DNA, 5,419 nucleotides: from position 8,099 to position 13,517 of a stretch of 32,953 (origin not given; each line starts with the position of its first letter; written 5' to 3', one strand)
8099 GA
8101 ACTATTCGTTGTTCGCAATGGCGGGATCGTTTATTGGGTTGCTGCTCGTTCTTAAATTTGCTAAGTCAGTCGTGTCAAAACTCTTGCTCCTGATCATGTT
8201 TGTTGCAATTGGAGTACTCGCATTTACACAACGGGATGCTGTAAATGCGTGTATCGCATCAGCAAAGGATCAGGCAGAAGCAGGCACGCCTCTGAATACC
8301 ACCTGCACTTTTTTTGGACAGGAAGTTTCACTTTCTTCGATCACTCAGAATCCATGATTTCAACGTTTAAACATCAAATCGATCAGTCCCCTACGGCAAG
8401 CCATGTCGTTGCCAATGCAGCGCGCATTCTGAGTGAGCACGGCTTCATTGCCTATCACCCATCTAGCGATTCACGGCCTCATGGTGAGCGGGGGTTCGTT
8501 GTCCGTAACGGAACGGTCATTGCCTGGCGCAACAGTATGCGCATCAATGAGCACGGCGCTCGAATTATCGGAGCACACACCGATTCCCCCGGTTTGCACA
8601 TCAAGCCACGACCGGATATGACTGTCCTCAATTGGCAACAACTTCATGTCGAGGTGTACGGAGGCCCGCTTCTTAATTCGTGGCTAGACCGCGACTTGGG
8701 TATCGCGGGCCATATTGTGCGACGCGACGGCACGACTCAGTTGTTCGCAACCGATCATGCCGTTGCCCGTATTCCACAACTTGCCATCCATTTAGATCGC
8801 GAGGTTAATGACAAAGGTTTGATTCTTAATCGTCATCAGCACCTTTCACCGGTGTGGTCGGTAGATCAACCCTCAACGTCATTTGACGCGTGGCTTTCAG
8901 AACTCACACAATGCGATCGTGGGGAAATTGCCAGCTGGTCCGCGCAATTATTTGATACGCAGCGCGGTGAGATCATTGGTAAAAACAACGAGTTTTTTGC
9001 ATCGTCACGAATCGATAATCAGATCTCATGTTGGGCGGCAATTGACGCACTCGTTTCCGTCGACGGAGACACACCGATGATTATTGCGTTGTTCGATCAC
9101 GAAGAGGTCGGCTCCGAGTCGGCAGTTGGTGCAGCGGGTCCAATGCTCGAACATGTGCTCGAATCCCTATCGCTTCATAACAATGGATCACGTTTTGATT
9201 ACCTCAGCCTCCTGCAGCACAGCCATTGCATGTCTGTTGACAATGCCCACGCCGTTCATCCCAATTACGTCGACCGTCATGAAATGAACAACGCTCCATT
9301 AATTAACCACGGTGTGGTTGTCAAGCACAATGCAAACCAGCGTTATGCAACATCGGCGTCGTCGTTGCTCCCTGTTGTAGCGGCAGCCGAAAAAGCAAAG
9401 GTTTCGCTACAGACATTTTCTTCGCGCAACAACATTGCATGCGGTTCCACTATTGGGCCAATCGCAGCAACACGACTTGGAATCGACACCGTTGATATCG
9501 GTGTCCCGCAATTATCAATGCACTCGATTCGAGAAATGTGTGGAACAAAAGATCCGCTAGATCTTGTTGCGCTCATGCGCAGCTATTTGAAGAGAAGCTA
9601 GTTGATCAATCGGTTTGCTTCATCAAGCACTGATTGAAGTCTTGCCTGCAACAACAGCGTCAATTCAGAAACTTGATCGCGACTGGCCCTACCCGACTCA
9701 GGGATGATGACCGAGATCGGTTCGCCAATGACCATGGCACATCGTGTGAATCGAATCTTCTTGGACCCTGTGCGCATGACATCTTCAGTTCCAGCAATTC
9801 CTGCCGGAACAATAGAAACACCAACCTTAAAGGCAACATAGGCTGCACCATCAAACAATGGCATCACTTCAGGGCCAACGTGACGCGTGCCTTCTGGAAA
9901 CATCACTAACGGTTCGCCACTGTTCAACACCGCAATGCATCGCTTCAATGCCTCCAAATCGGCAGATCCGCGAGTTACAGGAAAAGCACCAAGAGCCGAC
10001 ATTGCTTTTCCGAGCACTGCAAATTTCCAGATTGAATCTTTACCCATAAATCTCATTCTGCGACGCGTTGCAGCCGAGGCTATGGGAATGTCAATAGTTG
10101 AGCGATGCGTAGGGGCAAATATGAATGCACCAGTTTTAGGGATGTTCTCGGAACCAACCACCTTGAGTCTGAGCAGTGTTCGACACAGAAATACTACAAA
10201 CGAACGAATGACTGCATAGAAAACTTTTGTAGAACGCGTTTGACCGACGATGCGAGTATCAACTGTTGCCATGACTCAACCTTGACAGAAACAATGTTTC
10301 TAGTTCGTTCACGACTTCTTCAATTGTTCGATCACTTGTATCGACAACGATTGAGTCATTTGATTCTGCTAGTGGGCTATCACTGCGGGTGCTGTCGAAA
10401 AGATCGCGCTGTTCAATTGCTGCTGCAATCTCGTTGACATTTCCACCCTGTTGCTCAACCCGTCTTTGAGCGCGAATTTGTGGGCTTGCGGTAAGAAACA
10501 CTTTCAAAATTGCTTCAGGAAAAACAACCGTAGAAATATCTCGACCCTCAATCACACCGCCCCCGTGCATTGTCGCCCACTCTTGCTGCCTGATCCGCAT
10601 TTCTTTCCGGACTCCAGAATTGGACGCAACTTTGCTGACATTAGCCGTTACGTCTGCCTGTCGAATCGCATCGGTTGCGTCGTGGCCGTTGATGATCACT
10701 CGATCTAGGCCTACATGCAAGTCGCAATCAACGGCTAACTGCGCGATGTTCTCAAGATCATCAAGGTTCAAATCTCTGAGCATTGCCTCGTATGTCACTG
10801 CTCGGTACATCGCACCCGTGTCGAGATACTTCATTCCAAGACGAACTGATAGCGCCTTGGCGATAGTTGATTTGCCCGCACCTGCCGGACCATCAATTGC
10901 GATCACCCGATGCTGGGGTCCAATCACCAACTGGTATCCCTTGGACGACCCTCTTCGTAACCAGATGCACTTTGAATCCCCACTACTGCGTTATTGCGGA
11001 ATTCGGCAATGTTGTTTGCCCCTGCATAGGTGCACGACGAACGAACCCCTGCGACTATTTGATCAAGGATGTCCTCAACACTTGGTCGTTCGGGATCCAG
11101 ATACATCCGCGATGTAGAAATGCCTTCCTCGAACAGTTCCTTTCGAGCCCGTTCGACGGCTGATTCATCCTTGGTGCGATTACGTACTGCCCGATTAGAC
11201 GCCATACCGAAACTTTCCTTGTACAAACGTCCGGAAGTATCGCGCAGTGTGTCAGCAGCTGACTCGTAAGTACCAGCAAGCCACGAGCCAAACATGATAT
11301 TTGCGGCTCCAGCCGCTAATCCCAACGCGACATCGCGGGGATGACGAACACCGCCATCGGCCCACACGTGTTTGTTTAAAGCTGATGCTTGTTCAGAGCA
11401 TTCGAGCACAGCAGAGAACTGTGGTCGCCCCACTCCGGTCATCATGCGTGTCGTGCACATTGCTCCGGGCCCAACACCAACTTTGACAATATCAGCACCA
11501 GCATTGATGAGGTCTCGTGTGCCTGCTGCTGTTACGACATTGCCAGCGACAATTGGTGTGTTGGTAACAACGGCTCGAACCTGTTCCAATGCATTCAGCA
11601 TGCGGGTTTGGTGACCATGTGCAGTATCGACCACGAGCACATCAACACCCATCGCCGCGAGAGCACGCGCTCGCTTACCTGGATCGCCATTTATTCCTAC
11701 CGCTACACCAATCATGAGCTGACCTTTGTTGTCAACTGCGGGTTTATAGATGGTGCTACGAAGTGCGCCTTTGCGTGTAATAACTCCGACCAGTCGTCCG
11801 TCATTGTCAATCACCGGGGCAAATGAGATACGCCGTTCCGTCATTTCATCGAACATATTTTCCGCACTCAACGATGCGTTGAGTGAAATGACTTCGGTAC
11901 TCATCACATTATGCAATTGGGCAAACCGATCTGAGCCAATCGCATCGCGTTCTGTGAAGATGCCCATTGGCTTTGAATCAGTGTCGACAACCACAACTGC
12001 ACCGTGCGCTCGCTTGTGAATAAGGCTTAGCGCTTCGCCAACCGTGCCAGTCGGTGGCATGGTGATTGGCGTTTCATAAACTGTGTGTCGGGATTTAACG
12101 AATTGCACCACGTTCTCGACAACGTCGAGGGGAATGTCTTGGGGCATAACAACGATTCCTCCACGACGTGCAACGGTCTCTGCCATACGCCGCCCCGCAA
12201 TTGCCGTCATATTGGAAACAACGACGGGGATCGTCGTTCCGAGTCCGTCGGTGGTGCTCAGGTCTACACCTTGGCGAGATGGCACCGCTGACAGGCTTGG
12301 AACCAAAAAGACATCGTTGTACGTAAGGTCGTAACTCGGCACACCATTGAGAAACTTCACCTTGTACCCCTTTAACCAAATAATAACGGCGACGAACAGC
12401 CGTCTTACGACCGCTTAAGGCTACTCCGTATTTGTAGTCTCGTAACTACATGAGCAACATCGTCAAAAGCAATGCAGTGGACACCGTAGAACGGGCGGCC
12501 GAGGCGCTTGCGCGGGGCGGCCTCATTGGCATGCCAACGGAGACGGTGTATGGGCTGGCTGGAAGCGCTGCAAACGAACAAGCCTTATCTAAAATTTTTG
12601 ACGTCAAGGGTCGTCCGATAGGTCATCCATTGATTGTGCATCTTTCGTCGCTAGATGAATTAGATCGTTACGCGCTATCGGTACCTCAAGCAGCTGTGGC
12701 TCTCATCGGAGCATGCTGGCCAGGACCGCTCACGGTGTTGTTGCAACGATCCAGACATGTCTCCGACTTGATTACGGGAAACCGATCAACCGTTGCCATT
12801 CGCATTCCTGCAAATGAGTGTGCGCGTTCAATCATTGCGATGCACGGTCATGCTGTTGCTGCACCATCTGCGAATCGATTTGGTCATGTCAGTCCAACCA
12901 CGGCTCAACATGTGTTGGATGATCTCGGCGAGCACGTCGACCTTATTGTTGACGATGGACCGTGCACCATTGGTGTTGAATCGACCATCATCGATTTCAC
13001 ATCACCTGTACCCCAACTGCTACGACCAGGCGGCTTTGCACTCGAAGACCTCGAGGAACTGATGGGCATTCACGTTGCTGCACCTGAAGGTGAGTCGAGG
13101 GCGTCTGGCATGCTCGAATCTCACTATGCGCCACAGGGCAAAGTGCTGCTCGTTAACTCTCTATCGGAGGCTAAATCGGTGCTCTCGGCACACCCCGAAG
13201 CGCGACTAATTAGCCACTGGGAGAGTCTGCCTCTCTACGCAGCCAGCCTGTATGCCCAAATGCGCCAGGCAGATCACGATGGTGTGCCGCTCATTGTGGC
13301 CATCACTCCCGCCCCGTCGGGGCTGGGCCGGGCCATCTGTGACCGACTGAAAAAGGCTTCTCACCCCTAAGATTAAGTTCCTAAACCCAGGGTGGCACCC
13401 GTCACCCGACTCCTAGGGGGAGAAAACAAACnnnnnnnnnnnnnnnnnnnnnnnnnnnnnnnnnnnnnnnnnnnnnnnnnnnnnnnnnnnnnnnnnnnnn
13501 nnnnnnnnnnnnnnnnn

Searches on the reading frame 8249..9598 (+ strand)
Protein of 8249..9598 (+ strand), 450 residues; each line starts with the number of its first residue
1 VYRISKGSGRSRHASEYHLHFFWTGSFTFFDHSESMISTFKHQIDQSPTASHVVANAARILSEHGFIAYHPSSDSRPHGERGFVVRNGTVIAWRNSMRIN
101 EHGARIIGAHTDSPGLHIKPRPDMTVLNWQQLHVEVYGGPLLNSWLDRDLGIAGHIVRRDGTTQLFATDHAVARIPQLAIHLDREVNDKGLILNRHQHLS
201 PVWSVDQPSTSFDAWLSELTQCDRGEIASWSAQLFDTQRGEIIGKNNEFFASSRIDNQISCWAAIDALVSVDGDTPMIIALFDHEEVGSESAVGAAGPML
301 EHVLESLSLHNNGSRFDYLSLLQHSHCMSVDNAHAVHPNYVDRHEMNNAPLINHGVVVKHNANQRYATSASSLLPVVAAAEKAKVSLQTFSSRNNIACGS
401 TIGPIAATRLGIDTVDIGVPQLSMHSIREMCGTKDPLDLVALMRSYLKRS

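Call 8: search_protein_families(library=pfam, proteins=[window:8249-9598:+], max_evalue=1)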
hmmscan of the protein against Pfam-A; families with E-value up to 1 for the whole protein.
window:8249-9598:+ (450 aa): 2 families
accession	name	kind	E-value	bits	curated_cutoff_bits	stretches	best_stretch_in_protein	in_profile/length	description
PF02127.20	Peptidase_M18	-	1.8e-110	370.2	24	1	44-445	2-430/432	Aminopeptidase I zinc metalloprotease (M18)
PF05343.19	Peptidase_M42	-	5e-08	32.8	23.2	2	326-439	184-289/292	M42 glutamyl aminopeptidase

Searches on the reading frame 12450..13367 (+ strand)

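Call 8: search_protein_families(library=pfam, proteins=[window:12450-13367:+], max_evalue=1)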
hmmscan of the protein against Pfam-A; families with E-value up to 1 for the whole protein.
window:12450-13367:+ (306 aa): 2 families
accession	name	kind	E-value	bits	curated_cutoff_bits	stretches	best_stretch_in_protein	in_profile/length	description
PF01300.24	Sua5_yciO_yrdC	-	5.8e-56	189.2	25.1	1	18-194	1-178/178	Telomere recombination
PF03481.19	Sua5_C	-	1.5e-15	58.3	22.9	1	198-304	3-135/136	Threonylcarbamoyl-AMP synthase, C-terminal domain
